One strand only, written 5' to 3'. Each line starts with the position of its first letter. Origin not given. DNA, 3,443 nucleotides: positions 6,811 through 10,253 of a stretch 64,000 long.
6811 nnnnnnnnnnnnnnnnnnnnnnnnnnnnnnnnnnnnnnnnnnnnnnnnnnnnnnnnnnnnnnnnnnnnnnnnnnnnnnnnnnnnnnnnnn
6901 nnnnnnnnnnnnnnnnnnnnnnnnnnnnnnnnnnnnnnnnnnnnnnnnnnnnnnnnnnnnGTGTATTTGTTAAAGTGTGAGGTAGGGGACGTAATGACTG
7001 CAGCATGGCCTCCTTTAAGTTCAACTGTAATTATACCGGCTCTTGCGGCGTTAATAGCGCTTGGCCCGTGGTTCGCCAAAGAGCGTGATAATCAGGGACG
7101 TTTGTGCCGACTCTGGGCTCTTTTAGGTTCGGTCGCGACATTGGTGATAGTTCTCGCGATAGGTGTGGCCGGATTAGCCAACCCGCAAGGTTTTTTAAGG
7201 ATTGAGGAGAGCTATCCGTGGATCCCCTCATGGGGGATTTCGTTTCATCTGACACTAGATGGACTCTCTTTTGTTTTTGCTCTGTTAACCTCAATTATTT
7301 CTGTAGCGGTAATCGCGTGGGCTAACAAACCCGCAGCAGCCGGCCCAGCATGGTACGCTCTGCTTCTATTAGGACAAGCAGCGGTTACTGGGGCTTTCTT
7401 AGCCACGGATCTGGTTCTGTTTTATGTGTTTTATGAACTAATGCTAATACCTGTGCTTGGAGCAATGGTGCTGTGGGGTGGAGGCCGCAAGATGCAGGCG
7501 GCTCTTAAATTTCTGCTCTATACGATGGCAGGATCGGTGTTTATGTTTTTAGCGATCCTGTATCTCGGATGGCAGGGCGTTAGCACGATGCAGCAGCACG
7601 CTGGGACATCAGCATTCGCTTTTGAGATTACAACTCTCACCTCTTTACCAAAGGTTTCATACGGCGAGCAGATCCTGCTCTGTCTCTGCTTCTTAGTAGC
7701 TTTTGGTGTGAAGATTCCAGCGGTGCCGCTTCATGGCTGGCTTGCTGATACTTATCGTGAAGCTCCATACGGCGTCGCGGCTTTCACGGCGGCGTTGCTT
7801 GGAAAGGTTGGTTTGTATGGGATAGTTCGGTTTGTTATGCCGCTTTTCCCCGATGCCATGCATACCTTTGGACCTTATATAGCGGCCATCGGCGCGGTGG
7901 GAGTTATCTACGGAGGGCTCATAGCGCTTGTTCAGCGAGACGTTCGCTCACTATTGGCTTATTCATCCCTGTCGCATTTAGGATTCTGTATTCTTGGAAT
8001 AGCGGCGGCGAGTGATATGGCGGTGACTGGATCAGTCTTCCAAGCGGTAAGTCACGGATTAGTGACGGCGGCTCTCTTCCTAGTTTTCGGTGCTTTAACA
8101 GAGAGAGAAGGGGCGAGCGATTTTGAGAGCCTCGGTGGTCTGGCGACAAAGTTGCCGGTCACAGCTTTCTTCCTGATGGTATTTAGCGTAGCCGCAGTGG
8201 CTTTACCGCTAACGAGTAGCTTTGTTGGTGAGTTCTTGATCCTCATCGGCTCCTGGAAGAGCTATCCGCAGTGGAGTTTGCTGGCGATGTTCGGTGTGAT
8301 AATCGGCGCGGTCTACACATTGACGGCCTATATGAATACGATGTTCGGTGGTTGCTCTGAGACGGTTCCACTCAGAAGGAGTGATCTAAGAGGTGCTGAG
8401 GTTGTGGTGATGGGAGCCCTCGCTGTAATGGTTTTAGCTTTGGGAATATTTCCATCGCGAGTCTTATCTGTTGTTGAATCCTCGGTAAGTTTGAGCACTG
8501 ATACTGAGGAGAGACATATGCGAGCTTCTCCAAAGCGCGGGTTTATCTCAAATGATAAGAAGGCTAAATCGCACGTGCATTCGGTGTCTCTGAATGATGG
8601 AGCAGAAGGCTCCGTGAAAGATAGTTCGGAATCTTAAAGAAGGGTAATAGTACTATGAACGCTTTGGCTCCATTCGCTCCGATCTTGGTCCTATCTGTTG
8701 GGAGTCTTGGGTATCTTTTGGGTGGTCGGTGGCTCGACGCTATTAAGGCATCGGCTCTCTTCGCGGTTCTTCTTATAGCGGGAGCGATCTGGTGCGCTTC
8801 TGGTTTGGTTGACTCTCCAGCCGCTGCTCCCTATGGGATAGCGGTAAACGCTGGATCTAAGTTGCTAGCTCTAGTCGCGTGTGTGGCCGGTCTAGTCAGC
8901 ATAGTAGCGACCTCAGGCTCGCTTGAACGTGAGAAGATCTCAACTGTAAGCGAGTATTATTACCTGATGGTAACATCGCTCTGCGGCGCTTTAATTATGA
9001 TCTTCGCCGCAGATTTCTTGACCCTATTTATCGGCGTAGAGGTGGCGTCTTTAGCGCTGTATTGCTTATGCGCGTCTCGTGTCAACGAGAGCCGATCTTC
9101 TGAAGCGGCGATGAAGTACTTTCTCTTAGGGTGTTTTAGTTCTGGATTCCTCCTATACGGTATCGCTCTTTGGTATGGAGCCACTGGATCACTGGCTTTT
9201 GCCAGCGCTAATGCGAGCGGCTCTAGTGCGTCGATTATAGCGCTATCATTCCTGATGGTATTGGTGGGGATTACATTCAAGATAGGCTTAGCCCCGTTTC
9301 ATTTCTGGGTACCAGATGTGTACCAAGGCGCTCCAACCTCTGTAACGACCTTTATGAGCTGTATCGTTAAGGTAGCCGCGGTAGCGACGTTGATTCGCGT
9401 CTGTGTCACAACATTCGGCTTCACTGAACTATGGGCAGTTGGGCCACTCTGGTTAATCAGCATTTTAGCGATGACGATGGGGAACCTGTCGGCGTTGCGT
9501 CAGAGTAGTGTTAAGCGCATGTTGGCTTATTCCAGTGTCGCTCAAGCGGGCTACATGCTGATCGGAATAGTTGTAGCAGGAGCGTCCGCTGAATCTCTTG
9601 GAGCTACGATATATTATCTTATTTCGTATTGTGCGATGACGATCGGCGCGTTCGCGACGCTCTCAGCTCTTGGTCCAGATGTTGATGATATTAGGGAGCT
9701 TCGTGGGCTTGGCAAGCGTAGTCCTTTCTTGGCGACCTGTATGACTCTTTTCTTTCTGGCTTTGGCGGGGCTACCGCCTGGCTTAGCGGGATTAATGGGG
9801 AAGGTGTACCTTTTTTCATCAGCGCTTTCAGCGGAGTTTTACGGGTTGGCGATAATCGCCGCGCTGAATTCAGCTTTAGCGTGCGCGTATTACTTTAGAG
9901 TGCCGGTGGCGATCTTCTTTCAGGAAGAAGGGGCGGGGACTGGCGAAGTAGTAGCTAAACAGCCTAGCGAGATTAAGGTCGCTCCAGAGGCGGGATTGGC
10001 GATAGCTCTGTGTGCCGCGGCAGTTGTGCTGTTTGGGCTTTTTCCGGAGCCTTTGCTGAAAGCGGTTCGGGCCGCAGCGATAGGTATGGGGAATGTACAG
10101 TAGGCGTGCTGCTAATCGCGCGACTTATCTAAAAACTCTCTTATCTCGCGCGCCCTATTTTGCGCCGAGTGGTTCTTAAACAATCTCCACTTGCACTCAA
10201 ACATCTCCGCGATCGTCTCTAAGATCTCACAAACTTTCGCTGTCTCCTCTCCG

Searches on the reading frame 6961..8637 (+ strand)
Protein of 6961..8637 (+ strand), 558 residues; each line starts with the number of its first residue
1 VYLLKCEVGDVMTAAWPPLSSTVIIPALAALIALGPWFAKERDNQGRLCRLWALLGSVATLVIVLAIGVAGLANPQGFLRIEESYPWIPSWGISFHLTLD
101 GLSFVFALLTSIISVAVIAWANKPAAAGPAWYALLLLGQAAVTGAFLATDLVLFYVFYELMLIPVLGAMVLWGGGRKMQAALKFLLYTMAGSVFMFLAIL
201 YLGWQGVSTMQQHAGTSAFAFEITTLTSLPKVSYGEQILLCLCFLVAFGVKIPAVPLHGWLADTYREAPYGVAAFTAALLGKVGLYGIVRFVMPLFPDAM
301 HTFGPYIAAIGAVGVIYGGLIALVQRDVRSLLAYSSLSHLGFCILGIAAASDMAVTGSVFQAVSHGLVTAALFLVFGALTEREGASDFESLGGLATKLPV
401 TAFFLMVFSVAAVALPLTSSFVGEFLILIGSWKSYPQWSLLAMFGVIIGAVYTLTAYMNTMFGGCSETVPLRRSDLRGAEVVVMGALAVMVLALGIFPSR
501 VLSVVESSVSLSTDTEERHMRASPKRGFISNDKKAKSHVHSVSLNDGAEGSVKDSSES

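Call 95: search_protein_families(library=pfam, proteins=[window:6961-8637:+], max_evalue=0.0001)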
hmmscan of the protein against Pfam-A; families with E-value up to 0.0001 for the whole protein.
window:6961-8637:+ (558 aa): 1 family
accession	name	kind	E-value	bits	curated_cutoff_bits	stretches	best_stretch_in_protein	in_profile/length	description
PF00361.26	Proton_antipo_M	-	1.9e-61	208.3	21.5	1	148-448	1-293/294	NADH:quinone oxidoreductase/Mrp antiporter, TM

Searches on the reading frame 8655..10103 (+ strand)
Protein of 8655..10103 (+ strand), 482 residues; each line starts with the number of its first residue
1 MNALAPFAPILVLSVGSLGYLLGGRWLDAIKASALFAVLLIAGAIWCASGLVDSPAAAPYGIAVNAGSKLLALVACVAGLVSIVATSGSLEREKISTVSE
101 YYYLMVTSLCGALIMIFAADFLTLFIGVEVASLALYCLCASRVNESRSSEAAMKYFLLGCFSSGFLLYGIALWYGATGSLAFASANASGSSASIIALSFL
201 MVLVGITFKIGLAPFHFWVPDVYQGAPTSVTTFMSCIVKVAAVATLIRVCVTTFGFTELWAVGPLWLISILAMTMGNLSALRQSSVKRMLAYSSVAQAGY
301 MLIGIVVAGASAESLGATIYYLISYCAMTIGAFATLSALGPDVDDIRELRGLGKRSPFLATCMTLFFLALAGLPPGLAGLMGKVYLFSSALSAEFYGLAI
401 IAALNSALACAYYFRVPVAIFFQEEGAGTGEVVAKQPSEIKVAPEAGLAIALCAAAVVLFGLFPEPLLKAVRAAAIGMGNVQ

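Call 95: search_protein_families(library=pfam, proteins=[window:8655-10103:+], max_evalue=0.0001)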
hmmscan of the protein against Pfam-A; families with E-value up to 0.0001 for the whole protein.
window:8655-10103:+ (482 aa): 1 family
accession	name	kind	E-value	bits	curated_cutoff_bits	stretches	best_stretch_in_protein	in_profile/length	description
PF00361.26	Proton_antipo_M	-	2.3e-65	221.2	21.5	1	118-407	1-292/294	NADH:quinone oxidoreductase/Mrp antiporter, TM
